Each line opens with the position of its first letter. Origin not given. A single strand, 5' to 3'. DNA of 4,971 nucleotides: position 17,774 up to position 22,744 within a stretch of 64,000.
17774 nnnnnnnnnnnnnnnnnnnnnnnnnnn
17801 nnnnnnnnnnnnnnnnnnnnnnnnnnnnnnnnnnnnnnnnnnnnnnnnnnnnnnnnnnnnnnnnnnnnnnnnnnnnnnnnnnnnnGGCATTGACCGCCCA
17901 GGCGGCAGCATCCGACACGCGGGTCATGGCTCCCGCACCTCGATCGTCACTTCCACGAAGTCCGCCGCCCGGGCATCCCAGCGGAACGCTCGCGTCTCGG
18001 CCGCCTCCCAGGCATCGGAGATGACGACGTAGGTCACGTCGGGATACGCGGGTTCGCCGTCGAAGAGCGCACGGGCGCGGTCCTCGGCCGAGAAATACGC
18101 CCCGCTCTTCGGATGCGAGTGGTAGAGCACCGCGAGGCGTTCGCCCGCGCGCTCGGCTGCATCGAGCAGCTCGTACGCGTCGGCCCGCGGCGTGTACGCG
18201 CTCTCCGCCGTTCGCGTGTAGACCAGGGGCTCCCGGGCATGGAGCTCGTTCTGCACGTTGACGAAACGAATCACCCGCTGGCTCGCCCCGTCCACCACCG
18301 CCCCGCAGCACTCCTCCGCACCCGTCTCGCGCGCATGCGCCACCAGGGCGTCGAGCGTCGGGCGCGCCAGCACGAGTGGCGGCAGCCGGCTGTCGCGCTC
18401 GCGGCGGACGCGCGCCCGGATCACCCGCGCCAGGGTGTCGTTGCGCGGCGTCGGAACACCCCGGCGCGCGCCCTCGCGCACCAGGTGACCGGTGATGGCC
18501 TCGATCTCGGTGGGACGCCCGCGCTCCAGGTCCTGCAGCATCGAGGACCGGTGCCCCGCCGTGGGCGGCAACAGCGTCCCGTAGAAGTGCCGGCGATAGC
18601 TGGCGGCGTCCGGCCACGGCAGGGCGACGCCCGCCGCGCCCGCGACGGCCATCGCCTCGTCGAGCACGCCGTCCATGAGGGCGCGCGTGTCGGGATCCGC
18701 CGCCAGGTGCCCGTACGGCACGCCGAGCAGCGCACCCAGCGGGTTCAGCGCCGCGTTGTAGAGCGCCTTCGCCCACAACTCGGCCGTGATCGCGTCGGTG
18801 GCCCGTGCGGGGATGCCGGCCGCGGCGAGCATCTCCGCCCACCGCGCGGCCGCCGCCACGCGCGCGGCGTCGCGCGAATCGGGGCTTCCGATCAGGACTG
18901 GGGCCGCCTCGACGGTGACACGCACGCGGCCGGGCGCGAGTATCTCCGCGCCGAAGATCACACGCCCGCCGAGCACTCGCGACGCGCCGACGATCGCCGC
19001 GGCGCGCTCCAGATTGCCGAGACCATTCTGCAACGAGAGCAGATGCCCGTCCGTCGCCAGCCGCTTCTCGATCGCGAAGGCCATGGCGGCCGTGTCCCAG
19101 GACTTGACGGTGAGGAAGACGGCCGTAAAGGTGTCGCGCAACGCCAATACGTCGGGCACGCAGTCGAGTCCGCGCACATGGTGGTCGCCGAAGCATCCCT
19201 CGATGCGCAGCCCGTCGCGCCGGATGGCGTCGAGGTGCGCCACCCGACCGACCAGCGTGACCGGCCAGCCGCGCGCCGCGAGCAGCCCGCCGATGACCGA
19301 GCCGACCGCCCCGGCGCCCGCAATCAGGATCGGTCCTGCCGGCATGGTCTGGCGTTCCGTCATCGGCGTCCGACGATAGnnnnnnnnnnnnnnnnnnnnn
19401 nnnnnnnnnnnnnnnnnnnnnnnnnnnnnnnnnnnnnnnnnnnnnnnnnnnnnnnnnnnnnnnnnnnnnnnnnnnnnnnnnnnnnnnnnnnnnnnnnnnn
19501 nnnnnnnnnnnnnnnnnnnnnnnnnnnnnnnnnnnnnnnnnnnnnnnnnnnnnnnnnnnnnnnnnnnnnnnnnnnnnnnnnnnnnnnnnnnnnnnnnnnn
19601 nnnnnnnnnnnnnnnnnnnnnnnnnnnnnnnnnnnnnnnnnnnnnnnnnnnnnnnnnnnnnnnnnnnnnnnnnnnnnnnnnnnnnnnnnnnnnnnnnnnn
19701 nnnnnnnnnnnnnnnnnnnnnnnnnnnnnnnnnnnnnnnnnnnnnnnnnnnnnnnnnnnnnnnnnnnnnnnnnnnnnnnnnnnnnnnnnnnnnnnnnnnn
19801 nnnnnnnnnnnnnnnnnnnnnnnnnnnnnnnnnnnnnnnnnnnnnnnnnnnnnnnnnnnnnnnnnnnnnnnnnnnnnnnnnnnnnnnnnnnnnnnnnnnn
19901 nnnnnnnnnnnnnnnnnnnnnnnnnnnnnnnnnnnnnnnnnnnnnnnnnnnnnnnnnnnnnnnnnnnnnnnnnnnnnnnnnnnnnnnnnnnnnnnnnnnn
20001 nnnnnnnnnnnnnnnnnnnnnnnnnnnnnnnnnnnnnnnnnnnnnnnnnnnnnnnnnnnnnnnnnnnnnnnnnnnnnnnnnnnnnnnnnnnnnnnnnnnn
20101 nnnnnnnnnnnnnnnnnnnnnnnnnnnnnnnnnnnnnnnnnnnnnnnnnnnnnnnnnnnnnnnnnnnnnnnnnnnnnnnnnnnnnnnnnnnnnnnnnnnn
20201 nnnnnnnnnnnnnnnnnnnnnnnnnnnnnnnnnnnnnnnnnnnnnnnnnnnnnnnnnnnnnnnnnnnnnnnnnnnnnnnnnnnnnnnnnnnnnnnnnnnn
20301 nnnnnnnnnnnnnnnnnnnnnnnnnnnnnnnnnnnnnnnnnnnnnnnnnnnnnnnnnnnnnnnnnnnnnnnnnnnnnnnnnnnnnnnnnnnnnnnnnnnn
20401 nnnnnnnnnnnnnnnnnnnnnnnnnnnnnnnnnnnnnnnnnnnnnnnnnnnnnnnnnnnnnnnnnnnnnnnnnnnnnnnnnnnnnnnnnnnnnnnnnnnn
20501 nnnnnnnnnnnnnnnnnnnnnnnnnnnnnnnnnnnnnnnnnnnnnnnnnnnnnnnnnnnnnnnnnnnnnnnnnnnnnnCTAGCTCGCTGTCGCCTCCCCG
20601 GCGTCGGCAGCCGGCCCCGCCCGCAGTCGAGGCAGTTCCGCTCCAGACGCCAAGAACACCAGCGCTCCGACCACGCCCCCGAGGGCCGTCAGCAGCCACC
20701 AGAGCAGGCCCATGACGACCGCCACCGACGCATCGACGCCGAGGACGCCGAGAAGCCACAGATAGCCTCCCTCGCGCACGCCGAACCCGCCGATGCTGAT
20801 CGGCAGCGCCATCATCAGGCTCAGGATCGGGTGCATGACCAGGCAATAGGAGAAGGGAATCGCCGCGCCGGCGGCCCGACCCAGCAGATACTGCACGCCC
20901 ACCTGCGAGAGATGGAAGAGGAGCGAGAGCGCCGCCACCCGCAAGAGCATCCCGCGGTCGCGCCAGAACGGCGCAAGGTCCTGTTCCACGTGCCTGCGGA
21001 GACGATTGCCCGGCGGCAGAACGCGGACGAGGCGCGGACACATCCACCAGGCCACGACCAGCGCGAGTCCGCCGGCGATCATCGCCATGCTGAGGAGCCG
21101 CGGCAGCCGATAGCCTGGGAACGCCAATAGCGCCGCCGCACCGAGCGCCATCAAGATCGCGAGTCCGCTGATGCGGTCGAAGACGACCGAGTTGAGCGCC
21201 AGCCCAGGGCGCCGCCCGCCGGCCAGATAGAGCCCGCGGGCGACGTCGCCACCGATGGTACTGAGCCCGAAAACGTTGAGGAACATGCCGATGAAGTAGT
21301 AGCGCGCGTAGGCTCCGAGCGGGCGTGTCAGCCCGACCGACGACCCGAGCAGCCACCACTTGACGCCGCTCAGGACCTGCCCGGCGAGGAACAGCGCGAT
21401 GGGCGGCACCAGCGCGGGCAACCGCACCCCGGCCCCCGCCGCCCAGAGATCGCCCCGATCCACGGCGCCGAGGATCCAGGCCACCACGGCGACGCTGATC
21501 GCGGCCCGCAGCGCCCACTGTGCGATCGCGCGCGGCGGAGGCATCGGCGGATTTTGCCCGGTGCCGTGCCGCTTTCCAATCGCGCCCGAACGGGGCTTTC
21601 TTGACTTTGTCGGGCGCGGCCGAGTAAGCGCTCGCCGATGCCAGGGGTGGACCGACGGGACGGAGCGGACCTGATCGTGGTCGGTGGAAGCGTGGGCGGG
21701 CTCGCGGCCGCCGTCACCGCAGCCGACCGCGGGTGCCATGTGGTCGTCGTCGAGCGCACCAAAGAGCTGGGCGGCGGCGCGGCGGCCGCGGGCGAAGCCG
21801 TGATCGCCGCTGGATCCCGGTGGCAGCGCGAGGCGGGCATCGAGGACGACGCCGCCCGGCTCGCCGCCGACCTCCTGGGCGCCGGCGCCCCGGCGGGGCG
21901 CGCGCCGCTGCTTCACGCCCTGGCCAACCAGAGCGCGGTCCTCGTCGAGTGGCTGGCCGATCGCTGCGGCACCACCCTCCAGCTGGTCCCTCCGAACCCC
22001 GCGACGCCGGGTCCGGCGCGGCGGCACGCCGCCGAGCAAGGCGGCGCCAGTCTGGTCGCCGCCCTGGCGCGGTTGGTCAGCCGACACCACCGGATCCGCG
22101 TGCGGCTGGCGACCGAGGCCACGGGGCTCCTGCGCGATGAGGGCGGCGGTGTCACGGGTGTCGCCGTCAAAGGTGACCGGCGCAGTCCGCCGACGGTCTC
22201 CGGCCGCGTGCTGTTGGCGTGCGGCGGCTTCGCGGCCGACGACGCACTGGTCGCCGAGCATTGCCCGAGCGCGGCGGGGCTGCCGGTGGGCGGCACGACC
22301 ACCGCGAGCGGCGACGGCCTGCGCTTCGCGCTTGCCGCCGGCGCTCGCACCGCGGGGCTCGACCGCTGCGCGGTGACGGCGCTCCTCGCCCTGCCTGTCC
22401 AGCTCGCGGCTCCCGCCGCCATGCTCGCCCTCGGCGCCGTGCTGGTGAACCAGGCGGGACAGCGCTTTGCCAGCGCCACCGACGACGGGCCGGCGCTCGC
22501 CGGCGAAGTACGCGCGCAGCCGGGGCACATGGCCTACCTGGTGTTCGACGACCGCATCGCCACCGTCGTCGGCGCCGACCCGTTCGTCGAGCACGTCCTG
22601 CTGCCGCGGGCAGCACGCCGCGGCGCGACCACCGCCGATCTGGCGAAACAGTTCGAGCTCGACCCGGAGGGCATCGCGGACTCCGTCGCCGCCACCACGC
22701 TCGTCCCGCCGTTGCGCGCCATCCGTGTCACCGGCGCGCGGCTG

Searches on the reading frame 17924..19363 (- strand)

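Call 79: search_protein_families(library=pfam, proteins=[window:17924-19363:-], max_evalue=0.00001)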
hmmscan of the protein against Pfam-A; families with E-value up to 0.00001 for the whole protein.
window:17924-19363:- (479 aa): 3 families
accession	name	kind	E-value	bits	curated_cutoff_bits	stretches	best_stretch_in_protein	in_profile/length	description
PF08546.17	ApbA_C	-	4.4e-34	118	22.7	1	192-317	2-123/125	Ketopantoate reductase PanE/ApbA C terminal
PF02558.23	ApbA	-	1.1e-31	110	22.2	1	12-159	1-146/150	Ketopantoate reductase PanE/ApbA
PF14464.11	Prok-JAB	-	2.3e-18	66.6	25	1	335-461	3-112/114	Prokaryotic homologs of the JAB domain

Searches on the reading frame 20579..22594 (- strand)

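Call 79: search_protein_families(library=pfam, proteins=[window:20579-22594:-], max_evalue=0.00001)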
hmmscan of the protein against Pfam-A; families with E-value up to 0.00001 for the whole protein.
window:20579-22594:- (671 aa): 1 family
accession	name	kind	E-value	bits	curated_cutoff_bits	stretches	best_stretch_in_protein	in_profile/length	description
PF03706.18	LPG_synthase_TM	-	9.5e-33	114.4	33.4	1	360-638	1-296/302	Lysylphosphatidylglycerol synthase TM region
